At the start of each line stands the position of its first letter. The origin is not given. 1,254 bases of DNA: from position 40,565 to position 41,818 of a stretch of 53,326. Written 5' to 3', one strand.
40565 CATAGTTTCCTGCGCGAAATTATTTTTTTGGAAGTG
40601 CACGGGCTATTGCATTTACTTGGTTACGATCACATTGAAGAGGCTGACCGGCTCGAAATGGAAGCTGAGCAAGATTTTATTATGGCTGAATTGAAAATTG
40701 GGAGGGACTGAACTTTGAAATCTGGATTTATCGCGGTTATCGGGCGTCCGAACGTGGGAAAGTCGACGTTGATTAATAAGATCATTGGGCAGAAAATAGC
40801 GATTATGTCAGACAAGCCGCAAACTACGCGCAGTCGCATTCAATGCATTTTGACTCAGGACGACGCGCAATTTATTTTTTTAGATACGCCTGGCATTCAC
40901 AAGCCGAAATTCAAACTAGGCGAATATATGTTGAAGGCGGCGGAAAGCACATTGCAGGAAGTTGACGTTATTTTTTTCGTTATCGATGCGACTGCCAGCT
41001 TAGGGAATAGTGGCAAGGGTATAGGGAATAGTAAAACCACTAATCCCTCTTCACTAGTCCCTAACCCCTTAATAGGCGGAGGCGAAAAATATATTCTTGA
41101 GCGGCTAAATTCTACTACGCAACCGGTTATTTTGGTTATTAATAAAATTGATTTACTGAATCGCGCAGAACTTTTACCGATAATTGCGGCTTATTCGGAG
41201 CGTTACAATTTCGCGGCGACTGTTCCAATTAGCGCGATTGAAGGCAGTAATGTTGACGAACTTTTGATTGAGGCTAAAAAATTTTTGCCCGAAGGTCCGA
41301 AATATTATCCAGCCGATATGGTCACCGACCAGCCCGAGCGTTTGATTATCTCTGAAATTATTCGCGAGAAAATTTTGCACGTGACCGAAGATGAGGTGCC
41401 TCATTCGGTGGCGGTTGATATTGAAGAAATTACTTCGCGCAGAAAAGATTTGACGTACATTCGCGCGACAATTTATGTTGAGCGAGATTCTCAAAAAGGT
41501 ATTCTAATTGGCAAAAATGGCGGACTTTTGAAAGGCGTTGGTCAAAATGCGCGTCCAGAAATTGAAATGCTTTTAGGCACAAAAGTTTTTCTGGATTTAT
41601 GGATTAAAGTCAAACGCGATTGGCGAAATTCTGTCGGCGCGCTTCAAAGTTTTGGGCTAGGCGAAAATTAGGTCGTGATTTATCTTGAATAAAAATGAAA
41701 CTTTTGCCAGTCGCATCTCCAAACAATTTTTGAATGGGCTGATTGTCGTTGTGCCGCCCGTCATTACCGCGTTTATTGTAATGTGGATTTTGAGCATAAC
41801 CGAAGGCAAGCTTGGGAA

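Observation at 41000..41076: Palindromic repeat element inserted in frame inside the essential GTPase gene era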

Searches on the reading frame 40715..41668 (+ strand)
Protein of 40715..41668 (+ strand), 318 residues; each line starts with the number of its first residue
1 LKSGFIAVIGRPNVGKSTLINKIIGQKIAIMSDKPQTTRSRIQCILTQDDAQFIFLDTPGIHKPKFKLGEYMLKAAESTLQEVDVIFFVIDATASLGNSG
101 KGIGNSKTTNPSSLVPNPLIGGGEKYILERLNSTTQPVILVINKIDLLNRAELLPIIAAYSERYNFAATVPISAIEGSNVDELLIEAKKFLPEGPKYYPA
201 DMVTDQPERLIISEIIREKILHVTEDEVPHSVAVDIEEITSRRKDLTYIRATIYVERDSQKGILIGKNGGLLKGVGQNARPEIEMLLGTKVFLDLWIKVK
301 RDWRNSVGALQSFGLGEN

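Call 10: find_homologous_proteins(query=window:40715-41668:+)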
Query window:40715-41668:+ (318 aa): 8000 proteins with E <= 0.001 among 8000 candidates; the best 120 are listed.
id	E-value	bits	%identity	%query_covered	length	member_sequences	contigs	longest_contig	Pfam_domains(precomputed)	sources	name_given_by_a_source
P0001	6.9e-203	690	99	100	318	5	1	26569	PF07650.24,PF01926.30,PF00350.30,PF02421.25,PF00009.34,PF03193.23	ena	-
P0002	1.2e-174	598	89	100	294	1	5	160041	PF02492.26,PF07650.24,PF01926.30,PF00350.30,PF02421.25,PF00009.34,PF03193.23,PF00071.29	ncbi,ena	-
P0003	3.1e-167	573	85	100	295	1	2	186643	PF07650.24,PF01926.30,PF00350.30,PF02421.25,PF00009.34,PF03193.23,PF00071.29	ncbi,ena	-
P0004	7.2e-167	572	85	100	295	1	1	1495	PF07650.24,PF01926.30,PF00350.30,PF02421.25,PF00009.34,PF03193.23,PF00071.29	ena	-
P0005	1.3e-166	571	85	100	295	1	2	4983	PF07650.24,PF01926.30,PF00350.30,PF02421.25,PF00009.34,PF03193.23,PF00071.29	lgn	-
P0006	2.7e-166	570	85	100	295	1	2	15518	PF07650.24,PF01926.30,PF00350.30,PF02421.25,PF00009.34,PF03193.23,PF00071.29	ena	-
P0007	4.1e-166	570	85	100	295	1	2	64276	PF07650.24,PF01926.30,PF00350.30,PF02421.25,PF00009.34,PF03193.23,PF00071.29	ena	-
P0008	5.1e-166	569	85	100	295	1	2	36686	PF07650.24,PF01926.30,PF00350.30,PF02421.25,PF00009.34,PF03193.23,PF00071.29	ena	-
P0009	5.4e-166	569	85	100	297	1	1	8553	PF07650.24,PF01926.30,PF00350.30,PF02421.25,PF00009.34,PF03193.23,PF00071.29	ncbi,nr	ncbi:MAG: GTPase Era [Selenomonadaceae bacterium]|nr:GTPase Era [Selenomonadaceae bacterium]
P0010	5.8e-166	569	85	100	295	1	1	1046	PF07650.24,PF01926.30,PF00350.30,PF02421.25,PF00009.34,PF03193.23,PF00071.29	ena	-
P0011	6.4e-166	569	85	100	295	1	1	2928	PF07650.24,PF01926.30,PF00350.30,PF02421.25,PF00009.34,PF03193.23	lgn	-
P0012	7.4e-166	569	84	100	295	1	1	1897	PF07650.24,PF01926.30,PF00350.30,PF02421.25,PF00009.34,PF03193.23,PF00071.29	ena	-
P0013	2.7e-165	567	84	100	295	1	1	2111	PF07650.24,PF01926.30,PF00350.30,PF02421.25,PF00009.34,PF03193.23,PF00071.29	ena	-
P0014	2.9e-165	567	84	100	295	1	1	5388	PF07650.24,PF01926.30,PF00350.30,PF02421.25,PF00009.34,PF03193.23,PF00071.29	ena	-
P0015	3.2e-165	567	84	100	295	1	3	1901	PF07650.24,PF01926.30,PF00350.30,PF02421.25,PF00009.34,PF03193.23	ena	-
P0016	6.7e-165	566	84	100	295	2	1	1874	PF07650.24,PF01926.30,PF00350.30,PF02421.25,PF00009.34,PF03193.23,PF00071.29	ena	-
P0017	6.8e-165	566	84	100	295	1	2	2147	PF07650.24,PF01926.30,PF00350.30,PF02421.25,PF00009.34,PF03193.23,PF00071.29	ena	-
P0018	6.9e-165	566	84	100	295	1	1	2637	PF07650.24,PF01926.30,PF00350.30,PF02421.25,PF00009.34,PF03193.23,PF00071.29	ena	-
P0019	8.2e-165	565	83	100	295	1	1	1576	PF07650.24,PF01926.30,PF00350.30,PF02421.25,PF00009.34,PF03193.23,PF00071.29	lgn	-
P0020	1.8e-164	564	84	100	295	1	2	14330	PF07650.24,PF01926.30,PF00350.30,PF02421.25,PF00009.34,PF03193.23,PF00071.29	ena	-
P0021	1.9e-164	564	84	100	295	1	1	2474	PF07650.24,PF01926.30,PF00350.30,PF02421.25,PF00009.34,PF03193.23,PF00071.29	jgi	-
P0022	2.0e-164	564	84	100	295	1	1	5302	PF07650.24,PF01926.30,PF00350.30,PF02421.25,PF00009.34,PF03193.23,PF04548.23,PF00071.29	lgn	-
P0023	2.1e-164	564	84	100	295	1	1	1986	PF07650.24,PF01926.30,PF00350.30,PF02421.25,PF00009.34,PF03193.23,PF00071.29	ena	-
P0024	2.2e-164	564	84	100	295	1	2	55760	PF07650.24,PF01926.30,PF00350.30,PF02421.25,PF00009.34,PF03193.23,PF00071.29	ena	-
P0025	2.2e-164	564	83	99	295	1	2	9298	PF02492.26,PF07650.24,PF01926.30,PF00350.30,PF02421.25,PF00009.34,PF03193.23,PF00071.29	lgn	-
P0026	2.5e-164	564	83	100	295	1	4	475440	PF07650.24,PF01926.30,PF00350.30,PF02421.25,PF00009.34,PF03193.23,PF00071.29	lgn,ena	-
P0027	3.0e-164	563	83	100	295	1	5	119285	PF07650.24,PF01926.30,PF00350.30,PF02421.25,PF00009.34,PF03193.23,PF04548.23,PF00071.29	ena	-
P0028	6.1e-164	562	83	100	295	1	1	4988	PF07650.24,PF01926.30,PF00350.30,PF02421.25,PF00009.34,PF03193.23,PF00071.29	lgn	-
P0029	6.7e-164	562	83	100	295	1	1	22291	PF07650.24,PF01926.30,PF00350.30,PF02421.25,PF00009.34,PF03193.23,PF00071.29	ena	-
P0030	8.0e-164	562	84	100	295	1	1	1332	PF07650.24,PF01926.30,PF00350.30,PF02421.25,PF00009.34,PF03193.23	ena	-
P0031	8.3e-164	562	83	100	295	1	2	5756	PF07650.24,PF01926.30,PF00350.30,PF02421.25,PF00009.34,PF03193.23,PF04548.23,PF00071.29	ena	-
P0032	1.0e-163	562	84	99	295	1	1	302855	PF07650.24,PF01926.30,PF00350.30,PF02421.25,PF00009.34,PF03193.23,PF00071.29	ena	-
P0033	1.4e-163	561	84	100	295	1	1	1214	PF07650.24,PF01926.30,PF00350.30,PF02421.25,PF00009.34,PF03193.23,PF00071.29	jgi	-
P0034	2.9e-163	560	84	100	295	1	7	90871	PF07650.24,PF01926.30,PF00350.30,PF02421.25,PF00009.34,PF03193.23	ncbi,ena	-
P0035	4.2e-163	560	83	100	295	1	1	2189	PF07650.24,PF01926.30,PF00350.30,PF02421.25,PF00009.34,PF03193.23,PF00071.29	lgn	-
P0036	9.0e-163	559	83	100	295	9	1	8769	PF07650.24,PF01926.30,PF00350.30,PF02421.25,PF00009.34,PF03193.23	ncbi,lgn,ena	-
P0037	9.3e-163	559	83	100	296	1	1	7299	PF07650.24,PF01926.30,PF00350.30,PF02421.25,PF00009.34,PF03193.23,PF04548.23,PF00071.29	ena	-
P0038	2.2e-162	557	82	100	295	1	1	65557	PF07650.24,PF01926.30,PF00350.30,PF02421.25,PF00009.34,PF03193.23,PF00071.29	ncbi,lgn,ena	-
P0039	3.1e-162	557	82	100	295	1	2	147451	PF07650.24,PF01926.30,PF00350.30,PF02421.25,PF00009.34,PF03193.23,PF04548.23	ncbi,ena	-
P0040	5.3e-162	556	83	100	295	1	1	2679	PF07650.24,PF01926.30,PF00350.30,PF02421.25,PF00009.34,PF03193.23,PF00071.29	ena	-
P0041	1.0e-161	555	82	100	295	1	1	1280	PF07650.24,PF01926.30,PF00350.30,PF02421.25,PF00009.34,PF03193.23,PF00071.29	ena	-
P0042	4.4e-161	553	81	100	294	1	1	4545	PF07650.24,PF01926.30,PF00350.30,PF02421.25,PF00009.34,PF03193.23,PF04548.23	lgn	-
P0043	1.3e-160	552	81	100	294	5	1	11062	PF07650.24,PF01926.30,PF00350.30,PF02421.25,PF00009.34,PF03193.23,PF04548.23,PF00071.29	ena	-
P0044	1.3e-159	548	81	100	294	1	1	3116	PF07650.24,PF01926.30,PF00350.30,PF02421.25,PF00009.34,PF03193.23,PF04548.23,PF00071.29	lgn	-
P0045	1.7e-159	548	81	100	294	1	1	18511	PF07650.24,PF01926.30,PF00350.30,PF02421.25,PF00009.34,PF03193.23,PF04548.23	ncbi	-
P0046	3.9e-159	547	81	100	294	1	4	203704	PF07650.24,PF01926.30,PF00350.30,PF02421.25,PF00009.34,PF03193.23,PF04548.23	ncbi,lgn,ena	-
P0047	4.0e-159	547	80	100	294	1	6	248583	PF07650.24,PF01926.30,PF00350.30,PF02421.25,PF00009.34,PF03193.23,PF04548.23,PF00071.29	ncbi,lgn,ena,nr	ncbi:MAG: GTPase Era [Selenomonadaceae bacterium]|nr:GTPase Era [Selenomonadaceae bacterium]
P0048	7.4e-159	546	81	100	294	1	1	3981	PF07650.24,PF01926.30,PF00350.30,PF02421.25,PF00009.34,PF03193.23,PF04548.23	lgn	-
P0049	8.2e-159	546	83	98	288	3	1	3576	PF07650.24,PF01926.30,PF00350.30,PF02421.25,PF00009.34,PF03193.23,PF00071.29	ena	-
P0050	3.9e-157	540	80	100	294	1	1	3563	PF07650.24,PF01926.30,PF00350.30,PF02421.25,PF00009.34,PF03193.23,PF04548.23,PF00071.29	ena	-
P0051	1.2e-156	538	79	100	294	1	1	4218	PF07650.24,PF01926.30,PF00350.30,PF02421.25,PF00009.34,PF03193.23,PF04548.23,PF00071.29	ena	-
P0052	2.5e-156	537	79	100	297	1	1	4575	PF07650.24,PF01926.30,PF00350.30,PF02421.25,PF00009.34,PF03193.23,PF00071.29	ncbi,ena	-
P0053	4.9e-156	536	79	100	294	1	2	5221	PF07650.24,PF01926.30,PF00350.30,PF02421.25,PF00009.34,PF03193.23,PF04548.23,PF00071.29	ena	-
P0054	2.9e-155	534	79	100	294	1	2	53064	PF07650.24,PF01926.30,PF00350.30,PF02421.25,PF00009.34,PF03193.23,PF04548.23,PF00071.29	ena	-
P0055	8.1e-155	532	78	99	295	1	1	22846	PF07650.24,PF01926.30,PF00350.30,PF02421.25,PF00009.34,PF03193.23,PF04548.23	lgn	-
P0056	8.3e-154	529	78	99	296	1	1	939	PF02492.26,PF07650.24,PF01926.30,PF00350.30,PF02421.25,PF00009.34,PF03193.23,PF00071.29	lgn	-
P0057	1.8e-153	528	78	99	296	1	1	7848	PF02492.26,PF07650.24,PF01926.30,PF00350.30,PF02421.25,PF00009.34,PF03193.23,PF00071.29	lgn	-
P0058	7.3e-153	526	79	99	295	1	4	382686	PF07650.24,PF01926.30,PF00350.30,PF02421.25,PF00009.34,PF03193.23,PF04548.23,PF00071.29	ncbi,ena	-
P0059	7.9e-153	526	77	99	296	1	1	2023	PF07650.24,PF01926.30,PF00350.30,PF02421.25,PF00009.34,PF03193.23,PF00071.29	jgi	-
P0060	1.0e-152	526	78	100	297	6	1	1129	PF02492.26,PF07650.24,PF01926.30,PF00350.30,PF02421.25,PF00009.34,PF03193.23,PF10662.16,PF04548.23,PF00071.29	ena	-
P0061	1.3e-152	525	78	100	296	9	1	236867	PF02492.26,PF07650.24,PF01926.30,PF00350.30,PF02421.25,PF00009.34,PF03193.23,PF00071.29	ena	-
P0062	2.4e-152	524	79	100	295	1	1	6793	PF07650.24,PF01926.30,PF00350.30,PF02421.25,PF00009.34,PF03193.23,PF10662.16,PF00071.29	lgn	-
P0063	2.5e-152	524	79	100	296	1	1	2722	PF07650.24,PF01926.30,PF00350.30,PF02421.25,PF00009.34,PF03193.23,PF10662.16,PF00071.29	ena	-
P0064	3.1e-152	524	77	99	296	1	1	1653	PF02492.26,PF07650.24,PF01926.30,PF00350.30,PF02421.25,PF00009.34,PF03193.23,PF00071.29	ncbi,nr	ncbi:MAG: GTPase Era [Selenomonadaceae bacterium]|nr:GTPase Era [Selenomonadaceae bacterium]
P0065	4.8e-152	523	78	99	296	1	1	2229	PF02492.26,PF07650.24,PF01926.30,PF00350.30,PF02421.25,PF00009.34,PF03193.23,PF04548.23,PF00071.29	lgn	-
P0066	5.5e-152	523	78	100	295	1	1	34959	PF07650.24,PF01926.30,PF00350.30,PF02421.25,PF00009.34,PF03193.23,PF00071.29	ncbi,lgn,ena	-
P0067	6.0e-152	523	79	99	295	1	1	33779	PF07650.24,PF01926.30,PF00350.30,PF02421.25,PF00009.34,PF03193.23,PF10662.16,PF00071.29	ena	-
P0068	9.2e-152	522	77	99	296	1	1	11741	PF02492.26,PF07650.24,PF01926.30,PF00350.30,PF02421.25,PF00009.34,PF03193.23,PF00071.29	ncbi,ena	-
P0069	1.5e-151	522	79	100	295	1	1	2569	PF07650.24,PF01926.30,PF00350.30,PF02421.25,PF00009.34,PF03193.23,PF10662.16,PF00071.29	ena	-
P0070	1.9e-151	521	79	100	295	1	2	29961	PF07650.24,PF01926.30,PF00350.30,PF02421.25,PF00009.34,PF03193.23,PF00071.29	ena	-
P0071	2.6e-151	521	78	100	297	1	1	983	PF07650.24,PF01926.30,PF00350.30,PF02421.25,PF00009.34,PF03193.23,PF10662.16,PF00071.29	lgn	-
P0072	2.7e-151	521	78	99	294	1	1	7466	PF07650.24,PF01926.30,PF00350.30,PF02421.25,PF00009.34,PF03193.23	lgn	-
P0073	2.9e-151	521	78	100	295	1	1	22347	PF07650.24,PF01926.30,PF00350.30,PF02421.25,PF00009.34,PF03193.23,PF10662.16,PF00071.29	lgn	-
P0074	4.4e-151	520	77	100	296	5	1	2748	PF07650.24,PF01926.30,PF00350.30,PF02421.25,PF00009.34,PF03193.23,PF04548.23,PF00071.29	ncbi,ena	-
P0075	6.5e-151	520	77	99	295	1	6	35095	PF07650.24,PF01926.30,PF00350.30,PF02421.25,PF00009.34,PF03193.23,PF10662.16,PF00071.29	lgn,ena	-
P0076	6.7e-151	520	77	99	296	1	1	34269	PF07650.24,PF01926.30,PF00350.30,PF02421.25,PF00009.34,PF03193.23,PF10662.16,PF00071.29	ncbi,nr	ncbi:MAG: GTPase Era [Selenomonadaceae bacterium]|nr:GTPase Era [Selenomonadaceae bacterium]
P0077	7.0e-151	520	77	100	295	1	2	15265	PF07650.24,PF01926.30,PF00350.30,PF02421.25,PF00009.34,PF03193.23,PF10662.16,PF00071.29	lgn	-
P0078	8.4e-151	519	78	100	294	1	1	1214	PF07650.24,PF01926.30,PF00350.30,PF02421.25,PF00009.34,PF03193.23,PF00071.29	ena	-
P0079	9.0e-151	519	78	100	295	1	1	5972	PF07650.24,PF01926.30,PF00350.30,PF02421.25,PF00009.34,PF03193.23,PF10662.16,PF00071.29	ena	-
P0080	1.1e-150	519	78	100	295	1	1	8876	PF07650.24,PF01926.30,PF00350.30,PF02421.25,PF00009.34,PF03193.23,PF10662.16,PF00071.29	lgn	-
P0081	2.3e-150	518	76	100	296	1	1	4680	PF07650.24,PF01926.30,PF00350.30,PF02421.25,PF00009.34,PF03193.23,PF00071.29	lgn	-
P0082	2.4e-150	518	77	100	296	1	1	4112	PF07650.24,PF01926.30,PF00350.30,PF02421.25,PF00009.34,PF03193.23,PF10662.16,PF00071.29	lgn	-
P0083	2.8e-150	518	77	99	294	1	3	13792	PF07650.24,PF01926.30,PF00350.30,PF02421.25,PF00009.34,PF03193.23,PF10662.16,PF00071.29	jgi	-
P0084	3.0e-150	517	77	100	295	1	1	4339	PF07650.24,PF01926.30,PF00350.30,PF02421.25,PF00009.34,PF03193.23,PF10662.16,PF00071.29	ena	-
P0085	3.1e-150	517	77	100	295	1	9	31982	PF07650.24,PF01926.30,PF00350.30,PF02421.25,PF00009.34,PF03193.23,PF10662.16,PF00071.29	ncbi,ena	-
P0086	3.7e-150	517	78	100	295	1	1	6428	PF07650.24,PF01926.30,PF00350.30,PF02421.25,PF00009.34,PF03193.23,PF10662.16,PF00071.29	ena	-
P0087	8.9e-150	516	77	100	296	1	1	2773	PF07650.24,PF01926.30,PF00350.30,PF02421.25,PF00009.34,PF03193.23,PF10662.16,PF00071.29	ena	-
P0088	9.5e-150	516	76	100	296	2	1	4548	PF07650.24,PF01926.30,PF00350.30,PF02421.25,PF00009.34,PF03193.23,PF10662.16,PF00071.29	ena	-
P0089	1.3e-149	515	77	100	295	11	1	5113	PF07650.24,PF01926.30,PF00350.30,PF02421.25,PF00009.34,PF03193.23,PF10662.16,PF04548.23,PF00071.29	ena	-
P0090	4.2e-149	514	77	99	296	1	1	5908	PF07650.24,PF01926.30,PF00350.30,PF02421.25,PF00009.34,PF03193.23,PF00071.29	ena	-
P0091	5.6e-149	513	77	99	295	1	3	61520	PF07650.24,PF01926.30,PF00350.30,PF02421.25,PF00009.34,PF03193.23,PF10662.16,PF04548.23,PF00071.29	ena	-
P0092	7.3e-149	513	78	99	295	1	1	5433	PF07650.24,PF01926.30,PF00350.30,PF02421.25,PF00009.34,PF03193.23,PF10662.16,PF00071.29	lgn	-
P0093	7.9e-149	513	77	99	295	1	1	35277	PF07650.24,PF01926.30,PF00350.30,PF02421.25,PF00009.34,PF03193.23,PF10662.16,PF04548.23,PF00071.29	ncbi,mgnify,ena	mgnify:CR=1 FL=1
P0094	1.3e-148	512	76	100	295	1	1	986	PF02492.26,PF07650.24,PF01926.30,PF00350.30,PF02421.25,PF00009.34,PF03193.23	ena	-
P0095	1.4e-148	512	76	99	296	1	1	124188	PF07650.24,PF01926.30,PF00350.30,PF02421.25,PF00009.34,PF03193.23,PF00071.29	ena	-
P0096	1.5e-148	512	77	100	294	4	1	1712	PF07650.24,PF01926.30,PF00350.30,PF02421.25,PF00009.34,PF03193.23,PF10662.16,PF00071.29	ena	-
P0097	1.9e-148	512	77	100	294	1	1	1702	PF07650.24,PF01926.30,PF00350.30,PF02421.25,PF00009.34,PF03193.23,PF10662.16,PF00071.29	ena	-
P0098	3.3e-148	511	76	99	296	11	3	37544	PF02492.26,PF07650.24,PF01926.30,PF00350.30,PF02421.25,PF00009.34,PF03193.23,PF10662.16,PF00071.29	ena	-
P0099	4.0e-148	511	75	100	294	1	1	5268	PF07650.24,PF01926.30,PF00350.30,PF02421.25,PF00009.34,PF03193.23,PF00071.29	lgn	-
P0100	4.9e-148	510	75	100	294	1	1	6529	PF02492.26,PF07650.24,PF01926.30,PF00350.30,PF02421.25,PF00009.34,PF03193.23,PF04548.23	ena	-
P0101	6.6e-148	510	77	100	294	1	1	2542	PF07650.24,PF01926.30,PF00350.30,PF02421.25,PF00009.34,PF03193.23,PF10662.16,PF04548.23,PF00071.29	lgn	-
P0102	9.0e-148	509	75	99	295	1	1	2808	PF07650.24,PF01926.30,PF00350.30,PF02421.25,PF00009.34,PF03193.23,PF04548.23,PF00071.29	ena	-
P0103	9.9e-148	509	75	99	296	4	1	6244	PF07650.24,PF01926.30,PF00350.30,PF02421.25,PF00009.34,PF03193.23,PF04548.23,PF00071.29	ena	-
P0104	9.9e-148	509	77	100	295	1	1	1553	PF07650.24,PF01926.30,PF00350.30,PF02421.25,PF00009.34,PF03193.23,PF00071.29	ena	-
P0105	1.4e-147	509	75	100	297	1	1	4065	PF02492.26,PF07650.24,PF01926.30,PF00350.30,PF02421.25,PF00009.34,PF03193.23,PF10662.16,PF00071.29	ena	-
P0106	1.6e-147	509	76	99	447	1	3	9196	PF07650.24,PF01926.30,PF27117.1,PF00350.30,PF02421.25,PF00009.34,PF03193.23,PF00071.29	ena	-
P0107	1.8e-147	508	77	100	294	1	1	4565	PF07650.24,PF01926.30,PF00350.30,PF02421.25,PF00009.34,PF03193.23,PF00071.29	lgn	-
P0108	2.0e-147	508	76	99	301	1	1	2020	PF07650.24,PF01926.30,PF00350.30,PF02421.25,PF00009.34,PF03193.23,PF04548.23,PF00071.29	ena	-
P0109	2.1e-147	508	75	99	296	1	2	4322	PF07650.24,PF01926.30,PF00350.30,PF02421.25,PF00009.34,PF03193.23,PF10662.16,PF04548.23,PF00071.29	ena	-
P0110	2.3e-147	508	73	99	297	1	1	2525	PF07650.24,PF01926.30,PF00350.30,PF02421.25,PF00009.34,PF03193.23,PF10662.16,PF00071.29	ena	-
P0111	2.8e-147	508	75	100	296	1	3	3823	PF07650.24,PF01926.30,PF00350.30,PF02421.25,PF00009.34,PF03193.23,PF10662.16,PF00071.29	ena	-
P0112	2.9e-147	508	71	100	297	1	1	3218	PF02492.26,PF07650.24,PF01926.30,PF00350.30,PF02421.25,PF00009.34,PF03193.23,PF10662.16,PF00071.29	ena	-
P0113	3.3e-147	508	77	99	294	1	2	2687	PF07650.24,PF01926.30,PF00350.30,PF02421.25,PF00009.34,PF03193.23,PF10662.16,PF00071.29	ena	-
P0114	3.8e-147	507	76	99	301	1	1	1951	PF07650.24,PF01926.30,PF00350.30,PF02421.25,PF00009.34,PF03193.23,PF00071.29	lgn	-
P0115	4.4e-147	507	76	99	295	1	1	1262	PF07650.24,PF01926.30,PF00350.30,PF02421.25,PF00009.34,PF03193.23,PF10662.16,PF00071.29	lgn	-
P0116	6.1e-147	507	76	99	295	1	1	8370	PF07650.24,PF01926.30,PF00350.30,PF02421.25,PF00009.34,PF03193.23,PF10662.16,PF04548.23,PF00071.29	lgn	-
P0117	6.7e-147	506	74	100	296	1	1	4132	PF07650.24,PF01926.30,PF00350.30,PF02421.25,PF00009.34,PF03193.23,PF10662.16,PF00071.29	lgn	-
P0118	6.8e-147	506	74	99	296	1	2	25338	PF07650.24,PF01926.30,PF00350.30,PF02421.25,PF00009.34,PF03193.23,PF10662.16,PF04548.23,PF00071.29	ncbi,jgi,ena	-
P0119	6.8e-147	506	71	100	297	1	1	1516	PF07650.24,PF01926.30,PF00350.30,PF02421.25,PF00009.34,PF03193.23,PF10662.16,PF00071.29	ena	-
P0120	6.9e-147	506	75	99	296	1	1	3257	PF07650.24,PF01926.30,PF00350.30,PF02421.25,PF00009.34,PF03193.23,PF10662.16,PF04548.23,PF00071.29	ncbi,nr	ncbi:MAG: GTPase Era [Selenomonadaceae bacterium]|nr:GTPase Era [Selenomonadaceae bacterium]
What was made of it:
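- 40715..41671 (+): era (GTPase Era) coding sequence, 318 aa, TTG start; intact on both sides of the insert. Homologues are named GTPase Era and carry MMR_HSR1 + KH_2 (call 10).
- On GTPase Era (host gene): Homologues carry PF01926 + PF07650 (call 10).
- All other homologues lack the segment (call 10).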

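Call 11: find_encoding_contigs(protein=window:40715-41668:+, flank=10000, max_places=6)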
Protein window:40715-41668:+ (318 aa): no gene with exactly this product is on record in the collection.

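Call 13: find_encoding_contigs(protein=P0001, flank=10000, max_places=6)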
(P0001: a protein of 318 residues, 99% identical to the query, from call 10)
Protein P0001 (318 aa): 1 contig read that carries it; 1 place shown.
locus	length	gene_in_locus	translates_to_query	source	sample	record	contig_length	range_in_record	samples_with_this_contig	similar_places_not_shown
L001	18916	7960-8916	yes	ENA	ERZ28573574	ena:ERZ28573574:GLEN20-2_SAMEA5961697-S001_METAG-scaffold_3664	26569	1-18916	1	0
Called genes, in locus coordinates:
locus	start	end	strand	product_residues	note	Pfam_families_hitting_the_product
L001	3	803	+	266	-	?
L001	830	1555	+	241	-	PF05050:Methyltransf_21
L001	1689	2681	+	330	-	PF03462:PCRF, PF00472:RF-1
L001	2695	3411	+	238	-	PF11209:LmeA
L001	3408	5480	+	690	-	PF18949:DUF5693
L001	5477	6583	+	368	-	PF04230:PS_pyruv_trans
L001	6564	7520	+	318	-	PF02562:PhoH, PF13245:AAA_19 (weak), PF13604:AAA_30 (weak)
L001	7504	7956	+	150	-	PF02130:YbeY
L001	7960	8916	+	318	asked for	PF00009:GTP_EFTU (weak), PF00350:Dynamin_N (faint), PF01926:MMR_HSR1, PF02421:FeoB_N, PF03193:RsgA_GTPase (faint), PF07650:KH_2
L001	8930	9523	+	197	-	PF04367:DUF502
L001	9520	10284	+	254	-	-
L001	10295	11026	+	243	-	PF11967:RecO_N, PF02565:RecO_C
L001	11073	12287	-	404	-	PF00091:Tubulin, PF12327:FtsZ_C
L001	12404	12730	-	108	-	PF06947:DUF1290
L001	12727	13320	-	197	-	PF05949:DUF881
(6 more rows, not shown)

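Call 14: find_encoding_contigs(protein=P0002, flank=10000, max_places=5)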
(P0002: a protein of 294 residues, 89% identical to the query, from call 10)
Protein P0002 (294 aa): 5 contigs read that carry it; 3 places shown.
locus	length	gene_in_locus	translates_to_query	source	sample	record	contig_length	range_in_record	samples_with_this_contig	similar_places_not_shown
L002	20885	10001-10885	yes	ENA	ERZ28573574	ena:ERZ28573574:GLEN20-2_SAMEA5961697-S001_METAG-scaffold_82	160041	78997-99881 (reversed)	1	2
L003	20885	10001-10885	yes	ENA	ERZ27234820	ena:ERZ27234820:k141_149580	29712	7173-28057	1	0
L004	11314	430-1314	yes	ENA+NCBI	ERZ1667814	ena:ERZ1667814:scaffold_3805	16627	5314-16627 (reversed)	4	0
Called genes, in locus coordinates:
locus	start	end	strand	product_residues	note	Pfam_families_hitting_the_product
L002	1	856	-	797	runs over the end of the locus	PF02120:Flg_hook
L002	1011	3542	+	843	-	PF07517:SecA_DEAD, PF00270:DEAD (faint), PF01043:SecA_PP_bind, PF21090:P-loop_SecA, PF07516:SecA_SW, PF02810:SEC-C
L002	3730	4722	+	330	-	PF03462:PCRF, PF00472:RF-1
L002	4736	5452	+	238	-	PF11209:LmeA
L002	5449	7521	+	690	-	PF18949:DUF5693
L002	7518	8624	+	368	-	PF04230:PS_pyruv_trans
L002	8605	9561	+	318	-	PF02562:PhoH, PF13245:AAA_19 (weak), PF13604:AAA_30 (weak)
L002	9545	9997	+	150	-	PF02130:YbeY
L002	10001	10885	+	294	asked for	PF00009:GTP_EFTU, PF00071:Ras (faint), PF00350:Dynamin_N (faint), PF01926:MMR_HSR1, PF02421:FeoB_N, PF02492:cobW (faint), PF03193:RsgA_GTPase (faint), PF07650:KH_2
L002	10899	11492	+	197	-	PF04367:DUF502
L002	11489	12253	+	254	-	-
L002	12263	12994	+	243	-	PF11967:RecO_N, PF02565:RecO_C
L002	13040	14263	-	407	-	PF00091:Tubulin, PF12327:FtsZ_C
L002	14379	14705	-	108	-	PF06947:DUF1290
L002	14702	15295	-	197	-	PF05949:DUF881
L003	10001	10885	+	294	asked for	PF00009:GTP_EFTU, PF00071:Ras (faint), PF00350:Dynamin_N (faint), PF01926:MMR_HSR1, PF02421:FeoB_N, PF02492:cobW (faint), PF03193:RsgA_GTPase (faint), PF07650:KH_2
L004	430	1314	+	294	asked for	PF00009:GTP_EFTU, PF00071:Ras (faint), PF00350:Dynamin_N (faint), PF01926:MMR_HSR1, PF02421:FeoB_N, PF02492:cobW (faint), PF03193:RsgA_GTPase (faint), PF07650:KH_2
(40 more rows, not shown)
